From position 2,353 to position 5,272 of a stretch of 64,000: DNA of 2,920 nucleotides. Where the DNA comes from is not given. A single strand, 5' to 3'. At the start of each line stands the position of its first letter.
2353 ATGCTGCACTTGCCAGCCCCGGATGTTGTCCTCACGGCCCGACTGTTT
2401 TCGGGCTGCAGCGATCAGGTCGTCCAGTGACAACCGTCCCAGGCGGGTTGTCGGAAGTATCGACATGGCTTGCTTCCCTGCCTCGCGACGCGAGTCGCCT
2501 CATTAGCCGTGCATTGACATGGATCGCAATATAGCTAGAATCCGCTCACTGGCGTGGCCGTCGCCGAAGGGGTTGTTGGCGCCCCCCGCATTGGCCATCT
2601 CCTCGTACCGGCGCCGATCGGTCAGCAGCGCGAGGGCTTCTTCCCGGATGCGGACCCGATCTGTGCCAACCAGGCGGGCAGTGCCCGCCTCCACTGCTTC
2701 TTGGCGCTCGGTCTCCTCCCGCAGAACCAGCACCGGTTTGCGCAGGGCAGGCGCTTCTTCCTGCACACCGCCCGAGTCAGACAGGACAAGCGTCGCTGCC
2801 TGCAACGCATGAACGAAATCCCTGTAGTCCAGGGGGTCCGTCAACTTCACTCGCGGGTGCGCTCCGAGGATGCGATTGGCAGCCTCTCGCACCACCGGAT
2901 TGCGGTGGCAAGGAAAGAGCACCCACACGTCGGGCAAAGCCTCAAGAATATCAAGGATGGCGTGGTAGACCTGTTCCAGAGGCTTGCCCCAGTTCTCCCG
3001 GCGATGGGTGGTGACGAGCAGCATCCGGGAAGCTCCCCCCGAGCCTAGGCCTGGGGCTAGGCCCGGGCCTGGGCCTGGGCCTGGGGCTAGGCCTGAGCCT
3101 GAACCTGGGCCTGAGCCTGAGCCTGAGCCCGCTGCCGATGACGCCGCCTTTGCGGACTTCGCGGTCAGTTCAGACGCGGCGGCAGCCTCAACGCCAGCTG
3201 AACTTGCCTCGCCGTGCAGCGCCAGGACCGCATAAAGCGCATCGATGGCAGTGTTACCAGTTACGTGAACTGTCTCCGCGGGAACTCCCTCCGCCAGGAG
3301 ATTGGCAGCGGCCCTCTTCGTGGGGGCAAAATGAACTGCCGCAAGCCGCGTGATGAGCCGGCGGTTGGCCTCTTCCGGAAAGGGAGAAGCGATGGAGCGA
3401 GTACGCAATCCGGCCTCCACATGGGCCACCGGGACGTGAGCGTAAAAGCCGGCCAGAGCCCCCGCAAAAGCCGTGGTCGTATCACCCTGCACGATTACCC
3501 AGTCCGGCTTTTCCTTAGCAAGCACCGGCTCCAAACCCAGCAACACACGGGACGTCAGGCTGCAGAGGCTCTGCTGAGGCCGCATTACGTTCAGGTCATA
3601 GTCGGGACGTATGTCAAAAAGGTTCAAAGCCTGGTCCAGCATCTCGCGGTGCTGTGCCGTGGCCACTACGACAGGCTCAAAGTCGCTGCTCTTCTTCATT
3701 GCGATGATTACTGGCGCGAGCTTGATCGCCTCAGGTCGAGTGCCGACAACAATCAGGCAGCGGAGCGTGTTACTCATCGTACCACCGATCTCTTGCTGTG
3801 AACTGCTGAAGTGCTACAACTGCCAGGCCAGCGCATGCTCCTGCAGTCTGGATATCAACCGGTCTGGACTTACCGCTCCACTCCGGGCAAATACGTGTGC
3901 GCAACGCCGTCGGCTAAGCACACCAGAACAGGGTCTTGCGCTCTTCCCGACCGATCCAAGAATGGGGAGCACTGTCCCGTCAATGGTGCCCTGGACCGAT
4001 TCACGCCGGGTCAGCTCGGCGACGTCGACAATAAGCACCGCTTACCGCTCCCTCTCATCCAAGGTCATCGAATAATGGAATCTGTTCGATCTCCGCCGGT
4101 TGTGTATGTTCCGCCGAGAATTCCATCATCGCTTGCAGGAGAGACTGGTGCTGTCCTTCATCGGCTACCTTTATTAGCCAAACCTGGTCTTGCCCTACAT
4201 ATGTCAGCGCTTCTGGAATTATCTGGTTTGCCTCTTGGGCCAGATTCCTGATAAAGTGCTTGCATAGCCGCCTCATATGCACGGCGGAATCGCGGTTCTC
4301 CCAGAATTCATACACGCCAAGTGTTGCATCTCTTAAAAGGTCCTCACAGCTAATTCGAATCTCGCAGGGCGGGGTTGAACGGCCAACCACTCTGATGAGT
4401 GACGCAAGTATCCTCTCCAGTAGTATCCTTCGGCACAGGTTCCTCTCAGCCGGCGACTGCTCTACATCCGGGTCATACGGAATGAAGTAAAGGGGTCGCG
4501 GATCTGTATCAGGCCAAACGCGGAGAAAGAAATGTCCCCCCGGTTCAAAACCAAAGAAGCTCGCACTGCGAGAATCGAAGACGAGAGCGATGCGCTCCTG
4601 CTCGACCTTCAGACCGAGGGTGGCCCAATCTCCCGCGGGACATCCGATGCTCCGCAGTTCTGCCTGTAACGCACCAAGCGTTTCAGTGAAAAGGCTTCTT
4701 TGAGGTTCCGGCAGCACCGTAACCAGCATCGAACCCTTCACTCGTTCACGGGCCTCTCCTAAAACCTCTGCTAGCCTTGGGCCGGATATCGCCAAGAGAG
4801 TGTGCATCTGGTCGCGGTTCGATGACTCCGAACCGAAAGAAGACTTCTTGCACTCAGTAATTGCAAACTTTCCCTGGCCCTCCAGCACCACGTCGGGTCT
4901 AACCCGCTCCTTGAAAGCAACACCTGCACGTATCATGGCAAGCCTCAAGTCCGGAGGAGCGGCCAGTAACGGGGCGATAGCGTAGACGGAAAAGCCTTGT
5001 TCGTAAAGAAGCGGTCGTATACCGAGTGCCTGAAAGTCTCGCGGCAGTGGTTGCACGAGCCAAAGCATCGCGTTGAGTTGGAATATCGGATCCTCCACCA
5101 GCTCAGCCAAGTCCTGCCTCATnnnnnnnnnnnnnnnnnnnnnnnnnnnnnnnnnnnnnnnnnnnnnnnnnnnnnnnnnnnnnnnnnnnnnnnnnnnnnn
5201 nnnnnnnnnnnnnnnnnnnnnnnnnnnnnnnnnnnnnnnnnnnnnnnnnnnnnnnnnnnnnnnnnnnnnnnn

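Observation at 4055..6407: Coupled unknown gene pair (434 aa + 355 aa) downstream of the cas-like operon, with a PD-(D/E)xK-like core and an Rx4H motif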

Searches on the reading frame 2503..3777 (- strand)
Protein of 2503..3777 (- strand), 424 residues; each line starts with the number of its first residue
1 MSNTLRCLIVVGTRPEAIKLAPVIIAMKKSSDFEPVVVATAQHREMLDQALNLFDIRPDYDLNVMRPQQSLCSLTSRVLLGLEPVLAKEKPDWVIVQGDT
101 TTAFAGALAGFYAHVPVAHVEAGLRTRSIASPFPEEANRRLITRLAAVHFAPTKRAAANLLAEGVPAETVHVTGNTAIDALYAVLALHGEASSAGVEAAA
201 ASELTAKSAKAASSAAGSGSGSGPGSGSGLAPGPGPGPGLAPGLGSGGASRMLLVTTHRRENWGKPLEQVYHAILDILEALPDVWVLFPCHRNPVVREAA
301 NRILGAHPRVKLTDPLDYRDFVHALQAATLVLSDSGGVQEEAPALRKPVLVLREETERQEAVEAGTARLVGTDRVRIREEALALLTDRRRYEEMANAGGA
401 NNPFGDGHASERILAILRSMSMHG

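Call 5: search_protein_families(library=pfam, proteins=[window:2503-3777:-], max_evalue=0.1)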
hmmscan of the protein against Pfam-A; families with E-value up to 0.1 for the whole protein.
window:2503-3777:- (424 aa): 5 families
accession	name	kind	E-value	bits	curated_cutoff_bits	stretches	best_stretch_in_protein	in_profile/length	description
PF02350.25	Epimerase_2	-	6.4e-113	377.6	30.6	2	26-187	2-164/347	UDP-N-acetylglucosamine 2-epimerase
PF13579.12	Glyco_trans_4_4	-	1.8e-08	35.3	29.7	1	75-175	56-157/158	Glycosyl transferase 4-like domain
PF13439.12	Glyco_transf_4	-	0.00018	22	28.5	1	67-175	49-164/170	Glycosyltransferase Family 4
PF22584.1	CFAP143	-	0.0037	17.5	27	1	180-251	95-167/437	Cilia- and flagella-associated protein 143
PF04413.22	Glycos_transf_N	-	0.005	16.8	23.9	1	113-179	112-178/179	3-Deoxy-D-manno-octulosonic-acid transferase (kdotransferase)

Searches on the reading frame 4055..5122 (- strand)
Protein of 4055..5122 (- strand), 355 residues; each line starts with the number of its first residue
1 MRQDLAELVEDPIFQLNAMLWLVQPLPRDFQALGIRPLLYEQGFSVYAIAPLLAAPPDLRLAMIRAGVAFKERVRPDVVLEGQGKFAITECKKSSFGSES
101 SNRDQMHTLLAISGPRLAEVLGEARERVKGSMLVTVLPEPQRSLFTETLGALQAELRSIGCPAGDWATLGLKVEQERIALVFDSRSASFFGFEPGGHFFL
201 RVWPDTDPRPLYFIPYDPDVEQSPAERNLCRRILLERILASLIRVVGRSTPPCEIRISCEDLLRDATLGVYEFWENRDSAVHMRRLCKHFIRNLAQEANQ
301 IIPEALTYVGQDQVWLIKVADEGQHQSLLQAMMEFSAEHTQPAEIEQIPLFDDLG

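Call 5: search_protein_families(library=pfam, proteins=[window:4055-5122:-], max_evalue=0.1)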
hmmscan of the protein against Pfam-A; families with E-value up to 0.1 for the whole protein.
window:4055-5122:- (355 aa): 0 families

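Call 6: search_protein_families(library=padloc, proteins=[window:4055-5122:-], max_evalue=0.1)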
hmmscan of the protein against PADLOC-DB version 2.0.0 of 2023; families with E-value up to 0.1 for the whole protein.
window:4055-5122:- (355 aa): 0 families

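Call 7: search_protein_families(library=ncbifam, proteins=[window:4055-5122:-], max_evalue=0.1)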
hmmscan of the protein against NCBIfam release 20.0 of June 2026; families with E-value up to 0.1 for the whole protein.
window:4055-5122:- (355 aa): 0 families

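Call 9: find_homologous_proteins(query=window:4055-5122:-)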
Query window:4055-5122:- (355 aa): 156 proteins with E <= 0.001 among 7649 candidates; the best 120 are listed.
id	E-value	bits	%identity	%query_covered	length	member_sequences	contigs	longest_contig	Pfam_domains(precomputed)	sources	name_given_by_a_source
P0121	4.8e-236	800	100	100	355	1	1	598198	-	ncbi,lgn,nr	ncbi:MAG: hypothetical protein IMX00_00855 [Limnochordales bacterium]|nr:hypothetical protein [Limno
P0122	4.3e-166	570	72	100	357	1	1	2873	-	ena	-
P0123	8.4e-99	349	48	100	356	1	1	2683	-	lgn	-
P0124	1.1e-97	345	48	98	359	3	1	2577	-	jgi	-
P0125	1.7e-97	345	49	99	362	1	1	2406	-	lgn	-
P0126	3.0e-95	337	47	94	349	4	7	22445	-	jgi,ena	jgi:hypothetical protein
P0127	6.1e-95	336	47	98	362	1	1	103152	-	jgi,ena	-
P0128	1.7e-94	335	47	98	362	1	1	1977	-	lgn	-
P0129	2.3e-94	334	47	100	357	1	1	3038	-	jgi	jgi:hypothetical protein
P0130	3.0e-94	334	46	98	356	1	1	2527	-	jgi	jgi:hypothetical protein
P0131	3.6e-94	334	48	98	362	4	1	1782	-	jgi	jgi:hypothetical protein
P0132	5.5e-94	333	46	100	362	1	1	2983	-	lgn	-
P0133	7.9e-94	333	46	98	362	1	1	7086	-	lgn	-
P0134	2.0e-93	331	47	98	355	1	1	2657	-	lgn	-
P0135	2.8e-93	331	48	93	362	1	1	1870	-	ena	-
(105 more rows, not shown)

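Call 13: search_solved_structures(query=window:4055-5122:-, max_evalue=10)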
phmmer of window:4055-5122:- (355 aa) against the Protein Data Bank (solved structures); distinct sequences matched with E-value up to 10: 1.
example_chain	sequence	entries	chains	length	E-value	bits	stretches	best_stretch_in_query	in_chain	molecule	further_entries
9i2h_L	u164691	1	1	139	2.6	10.2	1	250-296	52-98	Factor X light chain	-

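Call 22: search_solved_structures(query=A2, max_evalue=10)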
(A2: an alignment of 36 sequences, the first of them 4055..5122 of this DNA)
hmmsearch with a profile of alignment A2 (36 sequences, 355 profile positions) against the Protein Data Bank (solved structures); distinct sequences matched with E-value up to 10: 4.
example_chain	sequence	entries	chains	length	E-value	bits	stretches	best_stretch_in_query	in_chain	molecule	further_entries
6nee_A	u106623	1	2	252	0.05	15.3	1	271-341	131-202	TRIOSEPHOSPHATE ISOMERASE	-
7mq5_A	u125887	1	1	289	0.61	11.7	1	101-164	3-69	Universal stress protein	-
3mt0_A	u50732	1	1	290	0.62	11.7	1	101-164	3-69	uncharacterized protein PA1789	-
2qc1_B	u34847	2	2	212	0.95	11.1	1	59-88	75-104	Acetylcholine receptor subunit alpha | Acetylcholine receptor subunit alpha 1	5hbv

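Call 25: predict_structure(alignment_id=A2)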
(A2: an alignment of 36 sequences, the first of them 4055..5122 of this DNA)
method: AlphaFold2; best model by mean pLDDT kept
length: 355 residues; sequences in the alignment: 36
mean_pLDDT: 87.9   pTM: 0.65
mean pLDDT of the five models: 87.9, 87.7, 87.5, 86.9, 86.0
residues with pLDDT >= 90: 233; 70-90: 92; 50-70: 14; < 50: 16
segments of 3 or more residues with pLDDT < 50: 342-355
pLDDT, mean of each block of 10 residues (from residue 1): 75 89 78 84 92 93 93 95 97 84 93 94 94 97 94 94 95 93 97 96 76 71 78 89 89 96 84 86 94 95 95 94 96 83 46 42
secondary structure, 60 per line:
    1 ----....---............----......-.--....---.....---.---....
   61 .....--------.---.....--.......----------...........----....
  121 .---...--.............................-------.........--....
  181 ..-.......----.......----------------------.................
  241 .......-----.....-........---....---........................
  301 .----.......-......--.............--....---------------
elements in order: H5-8 H12-23 H28-33 H38-41 E45-49 H57-65 E78-82 E85-91 H102-112 H117-121 E130-138 H139-158 E166-174 E177-182 H184-190 E195-201 H224-247 E253-257 H259-266 H270-273 H277-301 E306-309 E314-319 H322-334 H337-340

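Call 31: fold_search(model_id=the predicted structure, library=pdb)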
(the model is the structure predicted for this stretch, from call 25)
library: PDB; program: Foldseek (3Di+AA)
matches with E <= 10: 758; with E <= 0.001: 0
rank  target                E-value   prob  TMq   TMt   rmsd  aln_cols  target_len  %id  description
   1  6rme_F                2.2e-02  0.11  0.11  0.10  16.8       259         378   10  Structure of IMP bound Plasmodium falciparum IMP-nucleotidase mutant D172N (released 2020-07-08)
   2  4dav_A                2.6e-02  0.85  0.24  0.34   7.8       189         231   12  The structure of Pyrococcus Furiosus SfsA in complex with DNA (released 2014-10-01)
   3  6rmo_F                3.1e-02  0.11  0.09  0.09  17.2       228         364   10  Structure of Plasmodium falciparum IMP-nucleotidase (released 2020-07-15)
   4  6rmo_L                3.3e-02  0.12  0.10  0.09  17.1       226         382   12  Structure of Plasmodium falciparum IMP-nucleotidase (released 2020-07-15)
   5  6rmo_E                3.5e-02  0.12  0.10  0.09  17.4       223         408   12  Structure of Plasmodium falciparum IMP-nucleotidase (released 2020-07-15)
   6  6rmo_P                3.7e-02  0.12  0.12  0.11  16.7       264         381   12  Structure of Plasmodium falciparum IMP-nucleotidase (released 2020-07-15)
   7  8q3y_A                4.9e-02  0.57  0.19  0.16   8.0       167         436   13  Crystal structure of apo Can2 from Thermoanaerobacter brockii (released 2023-11-22)
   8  6rmo_H                6.2e-02  0.09  0.09  0.09  17.2       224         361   11  Structure of Plasmodium falciparum IMP-nucleotidase (released 2020-07-15)
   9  8z4i_A                6.2e-02  0.08  0.12  0.12  18.9       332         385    8  crystal structure of Cdn1 in complex with cA3 (released 2026-02-04)
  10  6rmo_A                6.2e-02  0.08  0.09  0.09  17.6       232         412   12  Structure of Plasmodium falciparum IMP-nucleotidase (released 2020-07-15)
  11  6rn1_B                7.0e-02  0.08  0.09  0.09  17.2       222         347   11  Structure of N-terminal truncated Plasmodium falciparum IMP-nucleotidase (released 2020-07-15)
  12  7tcb_C                8.8e-02  0.12  0.11  0.19  17.8       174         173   10  Crystal Structure of the YaeQ Family Protein VPA0551 from Vibrio parahaemolyticus (released 2022-01-05)
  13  6rmo_I                1.3e-01  0.06  0.09  0.08  17.6       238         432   11  Structure of Plasmodium falciparum IMP-nucleotidase (released 2020-07-15)
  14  6rmo_J                1.6e-01  0.07  0.09  0.09  17.4       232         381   12  Structure of Plasmodium falciparum IMP-nucleotidase (released 2020-07-15)
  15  8zp5_B                1.7e-01  0.18  0.17  0.17  18.2       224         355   13  Cryo-EM structure of origin recognition complex (Orc5 basic patch mutations) with ARS1 DNA bound (released 2025-04-16)
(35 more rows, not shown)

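Call 95: search_protein_families(library=phrogs, proteins=[window:4055-5122:-], max_evalue=0.01)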
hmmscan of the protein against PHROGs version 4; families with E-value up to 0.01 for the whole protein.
window:4055-5122:- (355 aa): 0 families
